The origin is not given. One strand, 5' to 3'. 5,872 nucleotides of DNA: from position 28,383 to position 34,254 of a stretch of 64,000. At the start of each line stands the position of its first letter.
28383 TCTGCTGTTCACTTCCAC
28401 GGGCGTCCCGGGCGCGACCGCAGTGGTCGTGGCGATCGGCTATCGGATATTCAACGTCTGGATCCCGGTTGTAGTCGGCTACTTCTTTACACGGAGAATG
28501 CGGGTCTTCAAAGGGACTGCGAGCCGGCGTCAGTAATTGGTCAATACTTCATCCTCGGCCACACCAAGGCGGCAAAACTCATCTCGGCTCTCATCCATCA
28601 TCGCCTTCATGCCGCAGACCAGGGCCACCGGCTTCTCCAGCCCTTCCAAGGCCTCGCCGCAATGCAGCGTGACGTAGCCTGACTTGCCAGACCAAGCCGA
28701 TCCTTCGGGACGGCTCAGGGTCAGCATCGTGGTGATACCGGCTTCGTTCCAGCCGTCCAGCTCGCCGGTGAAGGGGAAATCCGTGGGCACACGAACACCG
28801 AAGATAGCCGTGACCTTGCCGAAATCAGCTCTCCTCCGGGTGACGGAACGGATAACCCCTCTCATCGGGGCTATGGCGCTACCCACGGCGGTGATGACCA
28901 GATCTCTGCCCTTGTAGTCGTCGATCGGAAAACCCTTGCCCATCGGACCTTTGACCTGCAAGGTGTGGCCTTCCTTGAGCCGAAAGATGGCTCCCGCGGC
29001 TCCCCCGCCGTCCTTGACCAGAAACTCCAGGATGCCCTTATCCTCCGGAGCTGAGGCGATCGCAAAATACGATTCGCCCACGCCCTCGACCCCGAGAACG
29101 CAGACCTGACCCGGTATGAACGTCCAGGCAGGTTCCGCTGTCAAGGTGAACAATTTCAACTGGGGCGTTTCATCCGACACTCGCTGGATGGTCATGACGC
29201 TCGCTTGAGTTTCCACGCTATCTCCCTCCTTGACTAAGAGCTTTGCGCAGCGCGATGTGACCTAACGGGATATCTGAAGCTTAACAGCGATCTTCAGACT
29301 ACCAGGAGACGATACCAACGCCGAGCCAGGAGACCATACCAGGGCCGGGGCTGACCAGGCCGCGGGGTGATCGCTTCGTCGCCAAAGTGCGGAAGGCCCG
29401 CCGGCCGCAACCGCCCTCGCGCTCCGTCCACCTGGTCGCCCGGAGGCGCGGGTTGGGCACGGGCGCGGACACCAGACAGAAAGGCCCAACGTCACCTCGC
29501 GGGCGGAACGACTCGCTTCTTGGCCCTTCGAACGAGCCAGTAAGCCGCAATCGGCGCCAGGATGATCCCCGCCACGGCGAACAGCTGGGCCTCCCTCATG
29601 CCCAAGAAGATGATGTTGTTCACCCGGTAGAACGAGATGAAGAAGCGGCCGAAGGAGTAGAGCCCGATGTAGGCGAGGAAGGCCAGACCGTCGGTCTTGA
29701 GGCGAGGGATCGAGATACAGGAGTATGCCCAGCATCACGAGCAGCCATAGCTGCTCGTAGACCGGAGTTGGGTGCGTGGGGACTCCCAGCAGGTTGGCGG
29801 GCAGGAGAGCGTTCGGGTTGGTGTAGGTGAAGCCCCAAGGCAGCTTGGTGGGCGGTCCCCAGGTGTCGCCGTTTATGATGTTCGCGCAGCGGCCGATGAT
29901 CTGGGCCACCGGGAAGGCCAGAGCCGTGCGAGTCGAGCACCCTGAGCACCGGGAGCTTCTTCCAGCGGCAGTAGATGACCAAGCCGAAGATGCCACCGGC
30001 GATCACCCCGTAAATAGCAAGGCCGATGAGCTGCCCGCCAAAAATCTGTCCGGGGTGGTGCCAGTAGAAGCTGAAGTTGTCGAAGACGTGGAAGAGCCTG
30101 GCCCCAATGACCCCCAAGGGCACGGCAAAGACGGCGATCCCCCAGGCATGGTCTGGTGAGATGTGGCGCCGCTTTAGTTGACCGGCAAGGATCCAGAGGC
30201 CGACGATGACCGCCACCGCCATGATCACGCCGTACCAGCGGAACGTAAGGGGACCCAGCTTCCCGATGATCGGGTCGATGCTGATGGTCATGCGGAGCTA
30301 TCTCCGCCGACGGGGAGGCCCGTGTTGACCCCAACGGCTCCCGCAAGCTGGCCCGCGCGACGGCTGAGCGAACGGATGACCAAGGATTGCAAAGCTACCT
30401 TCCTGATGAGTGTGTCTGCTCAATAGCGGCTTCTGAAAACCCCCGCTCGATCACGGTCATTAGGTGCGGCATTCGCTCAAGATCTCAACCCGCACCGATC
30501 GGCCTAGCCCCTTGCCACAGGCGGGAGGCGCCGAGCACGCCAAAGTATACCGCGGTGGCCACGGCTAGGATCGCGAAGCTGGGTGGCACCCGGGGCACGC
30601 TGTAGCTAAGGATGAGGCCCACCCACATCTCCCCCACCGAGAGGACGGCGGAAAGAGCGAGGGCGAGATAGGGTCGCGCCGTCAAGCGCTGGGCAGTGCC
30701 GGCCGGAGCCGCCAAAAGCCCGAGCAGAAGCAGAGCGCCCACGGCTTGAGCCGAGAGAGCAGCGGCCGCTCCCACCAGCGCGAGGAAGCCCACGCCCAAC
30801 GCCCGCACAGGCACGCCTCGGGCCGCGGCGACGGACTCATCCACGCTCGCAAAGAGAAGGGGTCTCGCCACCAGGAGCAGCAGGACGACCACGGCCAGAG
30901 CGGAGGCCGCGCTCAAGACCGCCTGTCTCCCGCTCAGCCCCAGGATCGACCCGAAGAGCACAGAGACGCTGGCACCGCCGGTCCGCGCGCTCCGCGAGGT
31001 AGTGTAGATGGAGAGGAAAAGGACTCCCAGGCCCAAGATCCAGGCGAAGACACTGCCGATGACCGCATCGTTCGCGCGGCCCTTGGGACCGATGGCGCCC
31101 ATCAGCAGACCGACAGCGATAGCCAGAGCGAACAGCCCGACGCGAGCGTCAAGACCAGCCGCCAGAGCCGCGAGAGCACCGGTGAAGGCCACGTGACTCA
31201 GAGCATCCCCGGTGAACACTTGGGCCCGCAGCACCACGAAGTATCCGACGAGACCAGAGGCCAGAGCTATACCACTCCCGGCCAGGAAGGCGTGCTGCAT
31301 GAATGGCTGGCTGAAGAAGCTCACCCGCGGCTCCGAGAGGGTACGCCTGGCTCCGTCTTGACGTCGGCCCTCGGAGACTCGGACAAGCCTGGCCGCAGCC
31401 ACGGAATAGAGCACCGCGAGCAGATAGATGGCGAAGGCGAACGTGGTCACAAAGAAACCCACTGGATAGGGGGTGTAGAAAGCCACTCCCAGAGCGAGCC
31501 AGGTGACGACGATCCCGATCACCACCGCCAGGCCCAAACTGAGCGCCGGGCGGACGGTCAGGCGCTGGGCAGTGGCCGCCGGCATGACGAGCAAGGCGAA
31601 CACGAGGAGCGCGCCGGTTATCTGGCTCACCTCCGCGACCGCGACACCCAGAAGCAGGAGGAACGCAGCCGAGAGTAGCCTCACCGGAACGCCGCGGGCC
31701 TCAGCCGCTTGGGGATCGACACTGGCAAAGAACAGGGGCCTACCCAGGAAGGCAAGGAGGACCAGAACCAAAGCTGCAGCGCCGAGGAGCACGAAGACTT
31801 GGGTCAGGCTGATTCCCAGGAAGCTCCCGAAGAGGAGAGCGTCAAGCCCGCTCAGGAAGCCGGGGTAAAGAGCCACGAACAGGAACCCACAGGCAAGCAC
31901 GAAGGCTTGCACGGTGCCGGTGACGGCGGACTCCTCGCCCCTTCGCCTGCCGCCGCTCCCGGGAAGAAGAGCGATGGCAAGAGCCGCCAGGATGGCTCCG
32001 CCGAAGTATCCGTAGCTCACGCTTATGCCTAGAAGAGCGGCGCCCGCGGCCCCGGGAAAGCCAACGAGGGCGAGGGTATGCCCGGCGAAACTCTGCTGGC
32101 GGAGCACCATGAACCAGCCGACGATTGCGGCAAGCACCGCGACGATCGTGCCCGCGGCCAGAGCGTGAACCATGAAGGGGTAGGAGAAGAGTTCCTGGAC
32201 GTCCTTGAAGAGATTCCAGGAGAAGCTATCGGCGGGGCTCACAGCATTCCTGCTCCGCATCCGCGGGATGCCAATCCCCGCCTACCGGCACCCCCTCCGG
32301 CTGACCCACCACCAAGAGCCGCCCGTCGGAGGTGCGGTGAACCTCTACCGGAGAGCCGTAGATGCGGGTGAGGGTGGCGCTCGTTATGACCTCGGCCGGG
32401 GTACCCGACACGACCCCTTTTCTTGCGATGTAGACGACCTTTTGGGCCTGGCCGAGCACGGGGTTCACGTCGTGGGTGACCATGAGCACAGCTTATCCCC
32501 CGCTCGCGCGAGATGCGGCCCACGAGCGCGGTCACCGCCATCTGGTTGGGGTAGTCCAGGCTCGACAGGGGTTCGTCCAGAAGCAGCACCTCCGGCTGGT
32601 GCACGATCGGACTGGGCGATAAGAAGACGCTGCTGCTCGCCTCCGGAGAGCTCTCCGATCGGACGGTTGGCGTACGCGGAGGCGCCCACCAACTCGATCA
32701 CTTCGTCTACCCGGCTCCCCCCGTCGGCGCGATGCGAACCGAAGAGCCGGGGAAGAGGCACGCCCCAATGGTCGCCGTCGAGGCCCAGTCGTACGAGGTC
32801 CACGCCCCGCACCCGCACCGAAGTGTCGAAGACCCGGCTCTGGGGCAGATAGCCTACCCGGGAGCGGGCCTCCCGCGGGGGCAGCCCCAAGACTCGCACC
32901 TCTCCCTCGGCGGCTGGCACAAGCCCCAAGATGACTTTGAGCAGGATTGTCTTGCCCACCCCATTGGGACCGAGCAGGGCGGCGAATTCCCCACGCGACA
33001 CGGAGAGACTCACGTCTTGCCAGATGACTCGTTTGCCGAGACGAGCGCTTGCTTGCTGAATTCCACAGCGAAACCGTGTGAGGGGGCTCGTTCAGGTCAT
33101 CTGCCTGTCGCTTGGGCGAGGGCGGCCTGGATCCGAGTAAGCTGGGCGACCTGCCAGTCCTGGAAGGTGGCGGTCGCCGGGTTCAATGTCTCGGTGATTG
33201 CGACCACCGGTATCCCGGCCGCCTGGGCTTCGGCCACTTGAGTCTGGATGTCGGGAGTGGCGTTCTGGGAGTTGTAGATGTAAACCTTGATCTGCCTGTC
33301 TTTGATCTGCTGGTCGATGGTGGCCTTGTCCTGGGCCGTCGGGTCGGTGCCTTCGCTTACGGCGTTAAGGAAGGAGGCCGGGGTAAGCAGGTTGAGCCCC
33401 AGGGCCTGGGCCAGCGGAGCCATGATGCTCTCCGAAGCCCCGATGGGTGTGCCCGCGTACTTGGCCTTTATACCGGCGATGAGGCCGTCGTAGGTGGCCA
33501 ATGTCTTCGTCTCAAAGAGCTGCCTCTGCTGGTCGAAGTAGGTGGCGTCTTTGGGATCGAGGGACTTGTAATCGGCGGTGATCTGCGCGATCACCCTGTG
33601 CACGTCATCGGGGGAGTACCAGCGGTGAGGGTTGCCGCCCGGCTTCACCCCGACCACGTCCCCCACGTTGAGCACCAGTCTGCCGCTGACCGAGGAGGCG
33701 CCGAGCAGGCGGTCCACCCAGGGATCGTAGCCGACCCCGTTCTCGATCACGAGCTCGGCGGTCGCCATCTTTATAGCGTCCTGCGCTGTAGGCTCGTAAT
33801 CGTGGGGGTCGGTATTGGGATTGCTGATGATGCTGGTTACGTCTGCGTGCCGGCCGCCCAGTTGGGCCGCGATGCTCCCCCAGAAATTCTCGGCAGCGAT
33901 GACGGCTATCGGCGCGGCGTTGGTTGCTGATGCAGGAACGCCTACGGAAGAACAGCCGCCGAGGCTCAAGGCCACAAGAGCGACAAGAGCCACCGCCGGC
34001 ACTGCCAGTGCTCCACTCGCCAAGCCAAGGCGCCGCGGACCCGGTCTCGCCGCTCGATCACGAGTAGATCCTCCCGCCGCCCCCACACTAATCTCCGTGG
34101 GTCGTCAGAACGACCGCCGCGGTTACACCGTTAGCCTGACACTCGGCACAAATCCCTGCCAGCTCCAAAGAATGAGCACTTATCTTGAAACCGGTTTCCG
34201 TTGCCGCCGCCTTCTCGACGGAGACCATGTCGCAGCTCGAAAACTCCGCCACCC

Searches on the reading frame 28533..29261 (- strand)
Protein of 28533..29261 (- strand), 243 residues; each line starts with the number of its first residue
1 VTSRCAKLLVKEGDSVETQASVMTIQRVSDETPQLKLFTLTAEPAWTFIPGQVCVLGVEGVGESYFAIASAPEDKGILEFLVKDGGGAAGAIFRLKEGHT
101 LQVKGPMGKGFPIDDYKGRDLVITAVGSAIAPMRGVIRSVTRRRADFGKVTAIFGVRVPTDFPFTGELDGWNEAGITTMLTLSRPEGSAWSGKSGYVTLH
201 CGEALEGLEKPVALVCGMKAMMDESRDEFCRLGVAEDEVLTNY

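Call 28: search_protein_families(library=pfam, proteins=[window:28533-29261:-], max_evalue=0.0001)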
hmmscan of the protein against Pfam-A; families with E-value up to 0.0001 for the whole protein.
window:28533-29261:- (243 aa): 2 families
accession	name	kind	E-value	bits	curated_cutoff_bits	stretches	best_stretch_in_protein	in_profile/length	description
PF00175.26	NAD_binding_1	-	2.3e-13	51.2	22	1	125-225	3-107/109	Oxidoreductase NAD-binding domain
PF00970.30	FAD_binding_6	-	1.8e-07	31.9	21.1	1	21-109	3-96/99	Oxidoreductase FAD-binding domain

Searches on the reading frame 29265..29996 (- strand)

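Call 71: search_protein_families(library=pfam, proteins=[window:29265-29996:-], max_evalue=0.01)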
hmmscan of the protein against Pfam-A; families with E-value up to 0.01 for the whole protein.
window:29265-29996:- (244 aa): 1 family
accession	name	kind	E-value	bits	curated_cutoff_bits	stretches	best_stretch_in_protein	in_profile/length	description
PF01790.23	LGT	-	7.6e-14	52.1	24.9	1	24-96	115-181/240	Prolipoprotein diacylglyceryl transferase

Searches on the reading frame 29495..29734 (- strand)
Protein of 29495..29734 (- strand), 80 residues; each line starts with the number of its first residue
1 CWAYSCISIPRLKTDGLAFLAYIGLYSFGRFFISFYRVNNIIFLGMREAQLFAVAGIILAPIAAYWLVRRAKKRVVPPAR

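Call 47: search_protein_families(library=pfam, proteins=[window:29495-29734:-], max_evalue=0.001)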
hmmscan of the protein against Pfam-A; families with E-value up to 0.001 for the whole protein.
window:29495-29734:- (80 aa): 1 family
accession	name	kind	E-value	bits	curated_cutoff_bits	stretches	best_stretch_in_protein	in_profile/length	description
PF01790.23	LGT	-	1.3e-07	31.7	24.9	1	11-65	186-239/240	Prolipoprotein diacylglyceryl transferase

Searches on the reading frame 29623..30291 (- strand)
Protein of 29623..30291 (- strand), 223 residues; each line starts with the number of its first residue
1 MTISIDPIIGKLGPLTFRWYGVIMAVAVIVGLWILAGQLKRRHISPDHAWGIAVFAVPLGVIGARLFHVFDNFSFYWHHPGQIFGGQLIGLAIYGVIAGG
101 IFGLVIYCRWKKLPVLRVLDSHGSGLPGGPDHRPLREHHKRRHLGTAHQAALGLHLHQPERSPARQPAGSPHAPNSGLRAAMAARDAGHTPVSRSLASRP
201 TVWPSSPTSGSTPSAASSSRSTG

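Call 71: search_protein_families(library=pfam, proteins=[window:29623-30291:-], max_evalue=0.01)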
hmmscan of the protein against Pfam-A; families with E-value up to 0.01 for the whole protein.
window:29623-30291:- (223 aa): 1 family
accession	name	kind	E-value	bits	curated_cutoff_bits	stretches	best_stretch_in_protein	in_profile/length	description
PF01790.23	LGT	-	3.4e-25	89.2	24.9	1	7-123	1-116/240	Prolipoprotein diacylglyceryl transferase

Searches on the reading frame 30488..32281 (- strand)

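Call 28: search_protein_families(library=pfam, proteins=[window:30488-32281:-], max_evalue=0.0001)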
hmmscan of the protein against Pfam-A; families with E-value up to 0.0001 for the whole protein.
window:30488-32281:- (598 aa): 2 families
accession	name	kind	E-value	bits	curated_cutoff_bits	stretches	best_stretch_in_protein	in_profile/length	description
PF00950.22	ABC-3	-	1.8e-83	280.5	20.1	2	33-292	1-257/258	ABC 3 transport family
PF01032.23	FecCD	-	2e-08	34.1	26.5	2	86-291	100-309/311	FecCD transport family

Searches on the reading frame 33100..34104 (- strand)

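Call 28: search_protein_families(library=pfam, proteins=[window:33100-34104:-], max_evalue=0.0001)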
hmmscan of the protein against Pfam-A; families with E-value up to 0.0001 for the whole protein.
window:33100-34104:- (335 aa): 1 family
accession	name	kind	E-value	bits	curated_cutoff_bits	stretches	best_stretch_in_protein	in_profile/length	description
PF01297.22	ZnuA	-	1.2e-43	149.9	29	1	68-328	1-263/263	Zinc-uptake complex component A periplasmic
